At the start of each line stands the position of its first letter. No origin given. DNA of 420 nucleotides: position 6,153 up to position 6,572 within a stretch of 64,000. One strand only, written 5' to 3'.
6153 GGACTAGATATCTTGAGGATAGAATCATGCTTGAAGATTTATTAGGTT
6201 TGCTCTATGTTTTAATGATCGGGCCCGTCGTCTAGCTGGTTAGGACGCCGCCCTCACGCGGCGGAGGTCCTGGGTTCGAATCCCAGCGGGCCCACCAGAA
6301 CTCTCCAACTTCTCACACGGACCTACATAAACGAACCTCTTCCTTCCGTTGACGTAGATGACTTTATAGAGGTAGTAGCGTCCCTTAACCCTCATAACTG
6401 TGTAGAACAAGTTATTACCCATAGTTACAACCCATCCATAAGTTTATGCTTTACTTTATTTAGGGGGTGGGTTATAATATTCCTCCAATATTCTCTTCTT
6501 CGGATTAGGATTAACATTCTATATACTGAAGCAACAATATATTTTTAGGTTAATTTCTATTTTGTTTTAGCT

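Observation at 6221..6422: tRNA-Val(CAC) overlapped by an intact-looking SSV-type integrase N-terminal fragment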

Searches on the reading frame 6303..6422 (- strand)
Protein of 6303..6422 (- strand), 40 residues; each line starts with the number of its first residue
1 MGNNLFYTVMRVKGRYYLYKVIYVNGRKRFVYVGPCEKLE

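Call 29: search_protein_representatives(alignment_id=A1)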
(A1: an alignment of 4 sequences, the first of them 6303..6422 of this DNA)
Query: 4 sequences, 41 profile positions. Proteins with E-value up to 0.001 (for the whole library): 7; up to 1e-10: 4; up to 1e-30: 0. The best 7 are listed.
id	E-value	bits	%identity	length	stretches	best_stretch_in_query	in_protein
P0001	1.1e-22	95.4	-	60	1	1-41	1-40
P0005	1.4e-19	85.5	-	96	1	1-41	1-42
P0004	1.3e-18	82.4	-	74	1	6-41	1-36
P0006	6.8e-13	64.1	-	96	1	6-41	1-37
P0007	1.1e-04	37.8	-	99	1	7-40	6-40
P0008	3.1e-04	36.3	-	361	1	7-41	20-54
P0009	4.3e-04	35.9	-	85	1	6-41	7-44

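Call 31: find_related_loci(query=A1, collection=genome_contigs, flank=10000)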
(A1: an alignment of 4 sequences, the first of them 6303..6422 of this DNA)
Query A1 (40 aa) in genome_contigs; peptide patterns used: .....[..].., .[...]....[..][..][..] (x = any residue, [..] = any of these).
26 stretches matched a pattern; 5 encode a relative of the query (tblastn E <= 1e-3); 5 distinct loci.
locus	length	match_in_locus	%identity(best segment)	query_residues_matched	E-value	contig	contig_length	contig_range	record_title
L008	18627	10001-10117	74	2-40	4e-18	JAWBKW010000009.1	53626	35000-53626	MAG: Sulfolobales archaeon isolate GXS_201912_bins_22 GXS_201912_bins_22_scaffold_9, whole genome shotgun sequence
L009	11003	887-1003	74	2-40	4e-18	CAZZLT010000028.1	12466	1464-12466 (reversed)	MAG TPA_asm: uncultured Desulfurococcaceae archaeon isolate binchicken_co25_114 genome assembly, contig: k141_24196, who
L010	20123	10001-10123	76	1-40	4e-18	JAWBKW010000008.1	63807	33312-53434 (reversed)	MAG: Sulfolobales archaeon isolate GXS_201912_bins_22 GXS_201912_bins_22_scaffold_8, whole genome shotgun sequence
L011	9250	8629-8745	72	2-40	2e-17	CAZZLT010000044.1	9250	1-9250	MAG TPA_asm: uncultured Desulfurococcaceae archaeon isolate binchicken_co25_114 genome assembly, contig: k141_116883, wh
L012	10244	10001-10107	85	2-37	3e-9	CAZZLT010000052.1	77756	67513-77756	MAG TPA_asm: uncultured Desulfurococcaceae archaeon isolate binchicken_co25_114 genome assembly, contig: k141_65357, who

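Call 32: find_related_loci(query=A1, collection=viral_contigs, flank=10000)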
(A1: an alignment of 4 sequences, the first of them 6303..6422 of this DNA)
Query A1 (40 aa) in viral_contigs; peptide patterns used: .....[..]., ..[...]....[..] (x = any residue, [..] = any of these).
35 stretches matched a pattern, but none encodes a relative of the query by tblastn (E <= 1e-3).

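Call 36: search_protein_families(library=pfam, proteins=[P0008, P0005, P0006, P0007, P0009], max_evalue=0.1)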
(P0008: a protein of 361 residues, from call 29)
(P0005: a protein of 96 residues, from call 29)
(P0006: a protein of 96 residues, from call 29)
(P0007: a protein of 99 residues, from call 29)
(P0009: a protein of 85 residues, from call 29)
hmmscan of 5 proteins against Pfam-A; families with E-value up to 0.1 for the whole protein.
P0008 (361 aa): 1 family
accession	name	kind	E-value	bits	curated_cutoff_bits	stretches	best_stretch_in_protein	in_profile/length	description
PF16795.10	Phage_integr_3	-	6.3e-18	65.6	27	1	207-343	24-159/161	Archaeal phage integrase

P0005 (96 aa): 1 family
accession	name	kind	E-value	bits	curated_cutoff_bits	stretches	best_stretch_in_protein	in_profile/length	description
PF07935.16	SSV1_ORF_D-335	-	0.028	15.2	22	1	11-43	9-41/68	ORF D-335-like protein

P0006 (96 aa): 1 family
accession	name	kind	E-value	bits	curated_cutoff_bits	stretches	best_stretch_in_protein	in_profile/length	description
PF07935.16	SSV1_ORF_D-335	-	0.0006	20.5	22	1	8-63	12-65/68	ORF D-335-like protein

P0007 (99 aa): 0 families

P0009 (85 aa): 1 family
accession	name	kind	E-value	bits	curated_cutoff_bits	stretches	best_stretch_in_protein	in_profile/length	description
PF07935.16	SSV1_ORF_D-335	-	1.6e-06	28.8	22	1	8-75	6-68/68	ORF D-335-like protein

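Call 44: find_related_loci(query=A1, collection=metagenome_contigs, flank=10000)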
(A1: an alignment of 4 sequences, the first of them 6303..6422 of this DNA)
Query A1 (40 aa) in metagenome_contigs; peptide patterns used: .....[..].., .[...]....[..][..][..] (x = any residue, [..] = any of these).
51 stretches matched a pattern; 15 encode a relative of the query (tblastn E <= 1e-3); 15 distinct loci.
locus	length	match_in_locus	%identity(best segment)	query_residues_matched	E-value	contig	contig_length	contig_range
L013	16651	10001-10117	79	2-40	1e-18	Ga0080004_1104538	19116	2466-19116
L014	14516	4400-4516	72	2-40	2e-17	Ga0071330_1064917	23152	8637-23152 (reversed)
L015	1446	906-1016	73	4-40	3e-17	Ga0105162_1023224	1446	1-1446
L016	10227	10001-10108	75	5-40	3e-17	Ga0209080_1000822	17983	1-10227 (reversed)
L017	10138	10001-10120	70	1-40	2e-16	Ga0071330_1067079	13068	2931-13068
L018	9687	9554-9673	68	1-40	4e-16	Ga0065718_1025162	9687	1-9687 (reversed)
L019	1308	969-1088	68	2-40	8e-16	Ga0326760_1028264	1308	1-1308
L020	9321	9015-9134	65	2-40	1e-15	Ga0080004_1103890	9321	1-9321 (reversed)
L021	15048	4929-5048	68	1-40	6e-15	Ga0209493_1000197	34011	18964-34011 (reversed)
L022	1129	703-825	68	1-40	7e-15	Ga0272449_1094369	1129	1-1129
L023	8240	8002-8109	72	6-40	1e-13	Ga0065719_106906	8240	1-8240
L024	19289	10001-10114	63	2-39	1e-13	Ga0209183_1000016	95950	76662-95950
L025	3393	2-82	70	14-40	2e-10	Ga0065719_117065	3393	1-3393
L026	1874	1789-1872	71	1-27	1e-8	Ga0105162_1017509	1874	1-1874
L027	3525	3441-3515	72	1-25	3e-8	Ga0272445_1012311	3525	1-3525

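Call 50: search_protein_families(library=pfam, proteins=[L013:9995-11008:+, L025:498-1340:+, L025:2067-2831:+, L011:7374-8396:-], max_evalue=0.01)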
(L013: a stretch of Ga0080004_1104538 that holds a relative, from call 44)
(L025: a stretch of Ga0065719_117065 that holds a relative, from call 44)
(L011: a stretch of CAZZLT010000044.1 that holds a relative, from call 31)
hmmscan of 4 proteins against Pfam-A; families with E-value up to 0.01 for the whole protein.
L013:9995-11008:+ (338 aa): 2 families
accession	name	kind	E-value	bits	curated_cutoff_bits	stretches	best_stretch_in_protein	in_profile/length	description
PF16795.10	Phage_integr_3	-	1.2e-46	159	27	1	174-328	3-160/161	Archaeal phage integrase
PF07935.16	SSV1_ORF_D-335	-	7.7e-05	23.3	22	1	12-52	11-52/68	ORF D-335-like protein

L025:498-1340:+ (281 aa): 0 families

L025:2067-2831:+ (255 aa): 0 families

L011:7374-8396:- (340 aa): 0 families

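Call 51: find_homologous_proteins(query=L013:9995-11008:+, max_evalue=0.00001)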
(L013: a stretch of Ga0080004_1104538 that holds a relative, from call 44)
Query L013:9995-11008:+ (338 aa): 81 proteins with E <= 0.00001 among 2155 candidates.
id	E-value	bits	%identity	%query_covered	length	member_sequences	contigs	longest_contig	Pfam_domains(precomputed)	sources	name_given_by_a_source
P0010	3.0e-158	544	88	78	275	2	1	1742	PF16795.11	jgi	-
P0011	1.3e-139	483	81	75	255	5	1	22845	PF16795.11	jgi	jgi:intergrase/recombinase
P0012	1.9e-138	479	81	74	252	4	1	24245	PF16795.11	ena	-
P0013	1.7e-133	463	65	97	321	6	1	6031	PF16795.11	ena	-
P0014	2.0e-118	413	72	71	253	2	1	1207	PF16795.11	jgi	-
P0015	4.8e-117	409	58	98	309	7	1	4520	PF16795.11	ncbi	ncbi:MAG: integrase [Thermofilaceae archaeon]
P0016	9.8e-113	395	75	68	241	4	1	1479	PF16795.11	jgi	-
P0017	1.9e-102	361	64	70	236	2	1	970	PF16795.11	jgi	-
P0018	7.5e-97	343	49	97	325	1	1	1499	PF16795.11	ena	-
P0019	5.0e-92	327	50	96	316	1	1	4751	PF16795.11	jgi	-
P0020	2.2e-90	321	50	96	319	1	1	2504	PF16795.11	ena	-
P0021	6.6e-85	303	55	73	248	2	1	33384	PF16795.11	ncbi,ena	-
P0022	6.5e-84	300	46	97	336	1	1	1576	PF16795.11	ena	-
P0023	2.8e-83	298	56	70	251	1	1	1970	PF16795.11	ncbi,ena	-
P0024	4.5e-78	281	51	77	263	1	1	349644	PF16795.11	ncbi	-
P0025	6.7e-77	277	54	67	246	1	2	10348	PF16795.11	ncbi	-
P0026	1.3e-73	266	50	72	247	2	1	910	PF16795.11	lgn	-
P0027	6.8e-72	260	51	72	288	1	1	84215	PF16795.11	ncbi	-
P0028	7.0e-72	260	51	72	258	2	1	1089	PF16795.11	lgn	-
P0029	2.0e-68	249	58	60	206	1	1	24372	PF16795.11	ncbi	-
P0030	2.1e-66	242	41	97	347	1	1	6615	PF16795.11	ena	-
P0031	9.4e-64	234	47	67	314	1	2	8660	PF16795.11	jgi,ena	-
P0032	2.8e-63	232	48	66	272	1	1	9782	PF16795.11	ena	-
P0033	1.2e-62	230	48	68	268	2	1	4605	PF16795.11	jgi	-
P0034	3.2e-61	225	44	77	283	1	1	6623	PF16795.11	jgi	-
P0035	2.1e-60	223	61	53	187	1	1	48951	PF16795.11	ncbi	-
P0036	5.2e-60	221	43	78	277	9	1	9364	PF16795.11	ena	-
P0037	6.7e-60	221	48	66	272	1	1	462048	PF16795.11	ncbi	-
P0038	3.4e-57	212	46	68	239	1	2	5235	PF16795.11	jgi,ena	-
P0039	5.6e-57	211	44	68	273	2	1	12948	PF16795.11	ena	-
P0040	1.8e-56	210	49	65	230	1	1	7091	PF16795.11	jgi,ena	-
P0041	3.6e-56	209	48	64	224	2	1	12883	PF16795.11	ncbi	-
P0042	8.3e-55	204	37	98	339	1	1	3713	PF07935.17,PF16795.11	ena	-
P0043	1.4e-53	200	42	80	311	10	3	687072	PF16795.11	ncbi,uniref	ncbi:MAG: integrase, partial [Candidatus Micrarchaeaceae archaeon]|uniref:integrase n=1 Tax=Metallos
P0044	2.9e-53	199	44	68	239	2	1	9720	PF16795.11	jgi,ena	-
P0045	1.2e-52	197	44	65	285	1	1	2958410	PF16795.11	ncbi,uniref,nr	ncbi:integrase [Stygiolobus caldivivus]|uniref:Integrase SSV1 C-terminal domain-containing protein n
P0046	2.6e-52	196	45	65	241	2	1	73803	PF16795.11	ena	-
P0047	8.8e-52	194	42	77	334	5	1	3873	PF16795.11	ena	-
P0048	1.1e-51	194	44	66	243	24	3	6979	PF16795.11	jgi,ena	-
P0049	1.4e-51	194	38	98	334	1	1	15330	PF07935.17,PF16795.11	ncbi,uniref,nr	ncbi:integrase [Sulfolobus spindle-shaped virus 5]|uniref:Integrase n=1 Tax=Sulfolobus spindle-shape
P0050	3.0e-51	193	45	65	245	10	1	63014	PF16795.11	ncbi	ncbi:MAG: integrase [Sulfolobaceae archaeon]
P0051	4.4e-51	192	46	67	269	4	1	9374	PF16795.11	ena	-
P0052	1.5e-50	190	44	68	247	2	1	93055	PF16795.11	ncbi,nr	ncbi:MAG: hypothetical protein GSR84_04455 [Desulfurococcales archaeon]|nr:hypothetical protein [Des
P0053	1.9e-50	190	45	65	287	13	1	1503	PF16795.11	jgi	-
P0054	4.6e-50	189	45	67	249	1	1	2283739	PF16795.11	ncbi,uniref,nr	ncbi:integrase [Metallosphaera sedula]|uniref:integrase n=1 Tax=Metallosphaera sedula TaxID=43687 Re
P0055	7.7e-50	188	43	76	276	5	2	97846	PF16795.11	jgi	-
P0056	9.0e-50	188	45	65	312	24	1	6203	PF07935.17,PF16795.11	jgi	-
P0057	1.1e-49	187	46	70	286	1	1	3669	PF16795.11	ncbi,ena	-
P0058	1.2e-49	187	40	75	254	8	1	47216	PF16795.11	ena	-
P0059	8.5e-49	185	44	65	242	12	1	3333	PF16795.11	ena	-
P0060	2.3e-48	183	36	98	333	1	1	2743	PF16795.11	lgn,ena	-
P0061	2.8e-48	183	41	74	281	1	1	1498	PF16795.11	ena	-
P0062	4.4e-48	182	43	69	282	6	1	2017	PF16795.11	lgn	-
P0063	6.4e-47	178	44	68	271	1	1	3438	PF16795.11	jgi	jgi:intergrase/recombinase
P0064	9.0e-46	175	43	66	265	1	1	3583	PF16795.11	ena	-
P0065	1.5e-44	171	38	69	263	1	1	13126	PF16795.11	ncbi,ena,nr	ncbi:MAG: hypothetical protein J7K23_01025 [Thermoproteales archaeon]|nr:hypothetical protein [Therm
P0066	2.4e-44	170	43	68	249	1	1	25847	PF16795.11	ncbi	-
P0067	2.7e-44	170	41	75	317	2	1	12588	PF16795.11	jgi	-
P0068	4.7e-44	169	42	68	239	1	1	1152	PF16795.11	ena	-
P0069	5.7e-44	169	40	69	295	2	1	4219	PF16795.11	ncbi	-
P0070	1.1e-43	168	43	65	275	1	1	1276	PF16795.11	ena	-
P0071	2.7e-43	166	39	69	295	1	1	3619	PF16795.11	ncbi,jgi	-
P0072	2.0e-42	164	41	69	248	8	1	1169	PF16795.11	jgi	jgi:Uncharacterized protein conserved in archaea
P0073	6.5e-42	162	40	76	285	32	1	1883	PF16795.11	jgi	-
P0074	3.3e-41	160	39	75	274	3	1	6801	PF16795.11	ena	-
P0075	4.9e-41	159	40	76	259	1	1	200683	PF16795.11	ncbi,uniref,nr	ncbi:integrase [Sulfolobus acidocaldarius]|uniref:integrase n=1 Tax=Sulfolobus acidocaldarius TaxID=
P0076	1.8e-40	157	42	67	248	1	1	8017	PF16795.11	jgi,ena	-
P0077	4.4e-40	156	39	76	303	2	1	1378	PF16795.11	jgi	-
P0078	5.0e-39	152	47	57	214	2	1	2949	PF16795.11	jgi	jgi:intergrase/recombinase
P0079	9.9e-38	148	41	69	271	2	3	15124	PF16795.11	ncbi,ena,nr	ncbi:MAG: hypothetical protein J7K23_04235 [Thermoproteales archaeon]|nr:hypothetical protein [Therm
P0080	5.4e-37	146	35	78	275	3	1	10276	PF16795.11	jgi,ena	-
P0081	5.4e-37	146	35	99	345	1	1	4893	PF16795.11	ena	-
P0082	9.1e-37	145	43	66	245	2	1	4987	PF16795.11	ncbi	ncbi:MAG: integrase [Candidatus Freyarchaeota archaeon]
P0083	5.3e-34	136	36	64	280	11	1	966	PF16795.11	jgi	-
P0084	4.0e-32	130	40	65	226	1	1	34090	PF16795.11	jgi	-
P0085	4.9e-28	116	39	58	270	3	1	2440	PF16795.11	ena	-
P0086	1.1e-27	115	37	68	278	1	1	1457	PF16795.11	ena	-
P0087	1.5e-27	115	37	69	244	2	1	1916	PF16795.11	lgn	-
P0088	2.9e-25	107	34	69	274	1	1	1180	PF16795.11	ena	-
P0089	2.5e-24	104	36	67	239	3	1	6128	PF16795.11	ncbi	-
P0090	8.6e-22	96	33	69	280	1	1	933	PF16795.11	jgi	-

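Call 63: find_encoding_contigs(protein=P0015, flank=5000, max_places=3)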
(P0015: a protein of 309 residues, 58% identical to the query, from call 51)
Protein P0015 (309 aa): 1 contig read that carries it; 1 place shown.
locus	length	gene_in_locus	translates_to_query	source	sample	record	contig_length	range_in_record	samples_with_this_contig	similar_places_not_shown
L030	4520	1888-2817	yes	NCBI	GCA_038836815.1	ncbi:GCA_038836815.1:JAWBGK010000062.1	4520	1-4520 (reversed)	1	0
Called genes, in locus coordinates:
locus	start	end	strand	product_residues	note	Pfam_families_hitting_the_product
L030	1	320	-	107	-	?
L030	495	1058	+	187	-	-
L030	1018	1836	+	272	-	-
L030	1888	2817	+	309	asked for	PF16795:Phage_integr_3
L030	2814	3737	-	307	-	-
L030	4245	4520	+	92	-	PF00376:MerR (weak), PF12728:HTH_17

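Call 87: search_solved_structures(query=window:6303-6422:-, max_evalue=10)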
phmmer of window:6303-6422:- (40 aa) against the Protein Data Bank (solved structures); distinct sequences matched with E-value up to 10: 3.
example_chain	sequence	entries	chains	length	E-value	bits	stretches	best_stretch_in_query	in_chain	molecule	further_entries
3psq_A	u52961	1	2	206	1.1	12.9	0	11-38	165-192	Hypothetical exported protein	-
9cp1_G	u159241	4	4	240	7.1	10.4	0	11-31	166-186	CRISPR system aCascade subunit Cas5 1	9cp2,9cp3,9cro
9crp_G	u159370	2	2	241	7.2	10.4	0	11-31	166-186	CRISPR system aCascade subunit Cas5 1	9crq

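Call 89: find_encoding_contigs(protein=P0027, flank=10000, max_places=2)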
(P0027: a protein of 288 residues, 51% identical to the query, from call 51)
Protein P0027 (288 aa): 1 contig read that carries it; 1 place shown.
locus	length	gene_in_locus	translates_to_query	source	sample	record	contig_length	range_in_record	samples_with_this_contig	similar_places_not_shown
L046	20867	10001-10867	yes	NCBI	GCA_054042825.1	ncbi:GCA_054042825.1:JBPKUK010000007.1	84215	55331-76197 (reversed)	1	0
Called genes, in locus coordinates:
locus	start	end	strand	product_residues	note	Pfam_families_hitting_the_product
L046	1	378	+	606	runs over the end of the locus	PF04068:Fer4_RLI, PF12837:Fer4_6 (faint), PF12838:Fer4_7 (faint), PF14697:Fer4_21 (weak), PF00037:Fer4 (weak), PF02463:SMC_N (weak), PF00005:ABC_tran, PF00005:ABC_tran, +6 more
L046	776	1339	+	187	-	PF04034:Ribo_biogen_C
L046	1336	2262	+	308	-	-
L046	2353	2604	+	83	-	PF01037:AsnC_trans_reg, PF22482:AsnC_trans_reg_3 (weak)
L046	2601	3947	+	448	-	PF22641:TiaS_TCKD, PF08489:TiaS_FLD, PF23783:Zn_ribbon_TiaS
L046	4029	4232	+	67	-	PF00833:Ribosomal_S17e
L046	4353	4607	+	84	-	-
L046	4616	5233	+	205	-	PF14681:UPRTase (weak), PF00156:Pribosyltran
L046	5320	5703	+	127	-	-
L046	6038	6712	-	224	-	-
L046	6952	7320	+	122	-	PF01381:HTH_3 (weak), PF00356:LacI (weak)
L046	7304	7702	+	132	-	-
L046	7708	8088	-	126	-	-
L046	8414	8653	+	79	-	PF04255:DUF433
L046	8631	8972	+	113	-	PF18480:DUF5615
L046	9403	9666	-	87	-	PF05016:ParE_toxin (weak)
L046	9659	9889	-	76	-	-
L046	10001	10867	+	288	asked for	PF16795:Phage_integr_3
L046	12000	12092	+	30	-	-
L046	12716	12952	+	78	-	-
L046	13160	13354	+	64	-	-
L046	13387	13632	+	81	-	-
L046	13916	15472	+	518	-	PF01351:RNase_HII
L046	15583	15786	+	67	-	-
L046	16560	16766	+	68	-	-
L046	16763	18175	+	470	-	PF00145:DNA_methylase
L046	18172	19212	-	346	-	-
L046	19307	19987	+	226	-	PF00730:HhH-GPD, PF10576:EndIII_4Fe-2S (weak)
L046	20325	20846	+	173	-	-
